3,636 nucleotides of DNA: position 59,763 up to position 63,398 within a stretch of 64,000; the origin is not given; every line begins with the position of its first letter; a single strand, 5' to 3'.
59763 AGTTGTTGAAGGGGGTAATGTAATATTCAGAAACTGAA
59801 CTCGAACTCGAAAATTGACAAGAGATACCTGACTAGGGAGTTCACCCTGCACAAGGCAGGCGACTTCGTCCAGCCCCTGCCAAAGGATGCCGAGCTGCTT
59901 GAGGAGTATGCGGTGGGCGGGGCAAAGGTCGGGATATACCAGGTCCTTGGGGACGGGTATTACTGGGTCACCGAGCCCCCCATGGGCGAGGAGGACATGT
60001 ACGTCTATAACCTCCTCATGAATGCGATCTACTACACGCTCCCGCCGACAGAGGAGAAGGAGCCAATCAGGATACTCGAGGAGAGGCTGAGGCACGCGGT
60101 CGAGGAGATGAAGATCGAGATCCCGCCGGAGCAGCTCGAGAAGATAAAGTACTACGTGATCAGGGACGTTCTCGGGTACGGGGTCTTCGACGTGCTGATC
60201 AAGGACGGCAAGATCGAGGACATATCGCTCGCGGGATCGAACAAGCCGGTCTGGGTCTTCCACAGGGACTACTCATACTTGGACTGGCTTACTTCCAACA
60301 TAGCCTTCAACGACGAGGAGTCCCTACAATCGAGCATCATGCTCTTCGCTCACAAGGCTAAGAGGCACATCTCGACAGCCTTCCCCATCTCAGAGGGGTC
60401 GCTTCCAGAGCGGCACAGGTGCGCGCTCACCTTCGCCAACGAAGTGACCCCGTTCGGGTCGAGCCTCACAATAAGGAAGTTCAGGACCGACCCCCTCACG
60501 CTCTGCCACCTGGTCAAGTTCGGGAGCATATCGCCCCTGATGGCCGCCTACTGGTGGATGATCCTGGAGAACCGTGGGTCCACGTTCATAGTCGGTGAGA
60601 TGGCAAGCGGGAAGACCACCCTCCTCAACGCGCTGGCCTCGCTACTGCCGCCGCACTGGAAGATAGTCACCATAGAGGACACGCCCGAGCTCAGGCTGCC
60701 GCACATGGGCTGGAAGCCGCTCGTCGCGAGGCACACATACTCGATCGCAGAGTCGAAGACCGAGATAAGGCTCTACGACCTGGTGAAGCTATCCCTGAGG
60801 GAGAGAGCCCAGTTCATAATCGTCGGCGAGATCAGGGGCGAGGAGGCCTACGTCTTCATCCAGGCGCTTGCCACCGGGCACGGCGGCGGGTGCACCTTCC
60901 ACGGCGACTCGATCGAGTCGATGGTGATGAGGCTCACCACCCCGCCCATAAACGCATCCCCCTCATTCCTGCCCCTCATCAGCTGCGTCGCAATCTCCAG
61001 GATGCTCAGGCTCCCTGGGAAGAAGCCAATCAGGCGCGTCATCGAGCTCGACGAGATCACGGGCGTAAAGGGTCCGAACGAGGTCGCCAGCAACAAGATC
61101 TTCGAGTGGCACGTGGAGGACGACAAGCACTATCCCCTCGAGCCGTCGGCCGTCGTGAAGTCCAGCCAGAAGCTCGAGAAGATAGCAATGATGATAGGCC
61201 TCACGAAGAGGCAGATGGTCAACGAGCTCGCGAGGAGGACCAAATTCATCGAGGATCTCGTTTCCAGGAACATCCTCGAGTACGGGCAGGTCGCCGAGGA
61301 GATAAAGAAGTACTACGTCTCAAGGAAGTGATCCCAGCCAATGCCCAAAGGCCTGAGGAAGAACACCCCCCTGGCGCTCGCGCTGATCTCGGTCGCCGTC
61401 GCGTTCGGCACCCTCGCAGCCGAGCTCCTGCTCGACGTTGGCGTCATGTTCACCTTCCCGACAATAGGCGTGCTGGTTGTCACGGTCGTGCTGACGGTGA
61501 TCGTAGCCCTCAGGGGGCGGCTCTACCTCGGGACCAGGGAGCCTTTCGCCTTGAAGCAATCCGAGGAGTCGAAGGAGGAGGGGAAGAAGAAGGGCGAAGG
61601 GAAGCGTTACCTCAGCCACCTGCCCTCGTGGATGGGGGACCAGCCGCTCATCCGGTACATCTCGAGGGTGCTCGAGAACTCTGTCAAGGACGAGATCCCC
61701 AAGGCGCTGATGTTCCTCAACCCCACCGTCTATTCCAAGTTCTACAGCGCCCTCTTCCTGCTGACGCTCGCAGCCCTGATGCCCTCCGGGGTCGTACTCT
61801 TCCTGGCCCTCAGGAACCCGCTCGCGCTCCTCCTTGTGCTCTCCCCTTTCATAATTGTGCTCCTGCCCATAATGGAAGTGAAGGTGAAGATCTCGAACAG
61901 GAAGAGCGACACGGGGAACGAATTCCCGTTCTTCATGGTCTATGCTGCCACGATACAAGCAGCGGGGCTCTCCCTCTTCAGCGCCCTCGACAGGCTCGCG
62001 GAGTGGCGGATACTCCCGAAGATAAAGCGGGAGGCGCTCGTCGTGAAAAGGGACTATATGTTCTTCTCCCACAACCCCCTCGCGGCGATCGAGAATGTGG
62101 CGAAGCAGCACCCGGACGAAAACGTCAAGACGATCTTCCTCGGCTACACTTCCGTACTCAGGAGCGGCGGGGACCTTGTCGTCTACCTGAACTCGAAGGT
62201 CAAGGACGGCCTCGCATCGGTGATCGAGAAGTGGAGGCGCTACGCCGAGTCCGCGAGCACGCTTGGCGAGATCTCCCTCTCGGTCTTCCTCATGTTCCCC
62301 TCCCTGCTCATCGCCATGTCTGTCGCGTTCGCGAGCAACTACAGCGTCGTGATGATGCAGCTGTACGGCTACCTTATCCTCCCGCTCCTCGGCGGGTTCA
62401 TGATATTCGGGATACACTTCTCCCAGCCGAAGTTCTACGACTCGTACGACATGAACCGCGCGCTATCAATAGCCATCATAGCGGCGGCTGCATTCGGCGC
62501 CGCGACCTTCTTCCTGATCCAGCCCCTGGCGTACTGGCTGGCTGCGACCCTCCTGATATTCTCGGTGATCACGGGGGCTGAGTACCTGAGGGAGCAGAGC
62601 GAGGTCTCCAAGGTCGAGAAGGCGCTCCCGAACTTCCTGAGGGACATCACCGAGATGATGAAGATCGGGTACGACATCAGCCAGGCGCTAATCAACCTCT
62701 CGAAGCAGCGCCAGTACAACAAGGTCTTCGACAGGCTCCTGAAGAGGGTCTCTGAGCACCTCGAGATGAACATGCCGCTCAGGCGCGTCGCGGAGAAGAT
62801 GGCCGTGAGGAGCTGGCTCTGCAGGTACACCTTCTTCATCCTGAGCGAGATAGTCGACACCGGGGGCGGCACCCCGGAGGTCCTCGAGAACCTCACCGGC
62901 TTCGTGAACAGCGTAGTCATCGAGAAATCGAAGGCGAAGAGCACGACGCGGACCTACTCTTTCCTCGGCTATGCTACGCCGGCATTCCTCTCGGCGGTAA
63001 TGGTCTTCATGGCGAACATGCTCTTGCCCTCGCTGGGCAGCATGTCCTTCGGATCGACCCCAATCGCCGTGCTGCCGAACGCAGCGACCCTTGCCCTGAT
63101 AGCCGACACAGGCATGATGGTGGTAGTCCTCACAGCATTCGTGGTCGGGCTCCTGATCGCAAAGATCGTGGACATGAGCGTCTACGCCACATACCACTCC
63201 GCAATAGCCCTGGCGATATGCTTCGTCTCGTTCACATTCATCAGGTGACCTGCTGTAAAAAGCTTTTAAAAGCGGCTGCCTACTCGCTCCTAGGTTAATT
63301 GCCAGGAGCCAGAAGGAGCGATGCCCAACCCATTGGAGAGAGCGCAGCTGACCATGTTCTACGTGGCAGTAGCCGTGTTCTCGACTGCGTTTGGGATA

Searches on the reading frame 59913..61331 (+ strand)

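Call 76: search_protein_families(library=pfam, proteins=[window:59913-61331:+], max_evalue=0.01)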
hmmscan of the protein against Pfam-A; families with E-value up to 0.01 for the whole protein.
window:59913-61331:+ (472 aa): 6 families
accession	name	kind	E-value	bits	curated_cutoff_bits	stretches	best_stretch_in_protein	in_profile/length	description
PF00437.27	T2SSE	-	1.3e-26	93.6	24.9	1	130-343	38-257/370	Type II/IV secretion system protein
PF13555.12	AAA_29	-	2e-05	24.6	27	1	219-249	20-50/61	P-loop containing region of AAA domain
PF13476.12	AAA_23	-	0.0013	19.8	27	1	220-243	18-41/201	AAA domain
PF20720.3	nSTAND3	-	0.003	17.7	27.2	0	217-259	13-56/155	Novel STAND NTPase 3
PF13401.12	AAA_22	-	0.0037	18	27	1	220-254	4-33/130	AAA domain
PF13191.12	AAA_16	-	0.0044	18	32.6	1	222-255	25-59/167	AAA ATPase domain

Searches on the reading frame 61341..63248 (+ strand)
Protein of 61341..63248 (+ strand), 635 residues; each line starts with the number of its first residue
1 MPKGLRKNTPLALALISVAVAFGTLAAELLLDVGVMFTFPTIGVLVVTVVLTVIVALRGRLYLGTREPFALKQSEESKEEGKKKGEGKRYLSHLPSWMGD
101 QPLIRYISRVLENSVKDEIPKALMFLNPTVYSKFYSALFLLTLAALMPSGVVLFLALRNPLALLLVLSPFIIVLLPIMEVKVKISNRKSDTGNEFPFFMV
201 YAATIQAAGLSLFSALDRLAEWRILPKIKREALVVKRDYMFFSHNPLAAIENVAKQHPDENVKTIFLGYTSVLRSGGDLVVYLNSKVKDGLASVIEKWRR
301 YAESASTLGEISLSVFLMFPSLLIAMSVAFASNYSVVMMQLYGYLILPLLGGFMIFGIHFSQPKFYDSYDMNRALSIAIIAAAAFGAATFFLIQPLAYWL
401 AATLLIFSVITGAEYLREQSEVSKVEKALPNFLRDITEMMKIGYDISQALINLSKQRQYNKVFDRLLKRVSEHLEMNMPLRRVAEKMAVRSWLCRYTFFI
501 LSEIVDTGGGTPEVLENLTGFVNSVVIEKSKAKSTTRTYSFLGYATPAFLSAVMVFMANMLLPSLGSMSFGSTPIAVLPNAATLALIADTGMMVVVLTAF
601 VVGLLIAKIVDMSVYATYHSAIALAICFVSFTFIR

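Call 68: search_protein_families(library=pfam, proteins=[window:61341-63248:+], max_evalue=0.001)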
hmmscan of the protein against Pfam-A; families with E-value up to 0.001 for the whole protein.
window:61341-63248:+ (635 aa): 1 family
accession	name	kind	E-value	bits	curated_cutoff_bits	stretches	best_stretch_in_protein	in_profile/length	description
PF00482.28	T2SSF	-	1.5e-14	54.4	25.2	2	432-557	1-123/125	Type II secretion system (T2SS), protein F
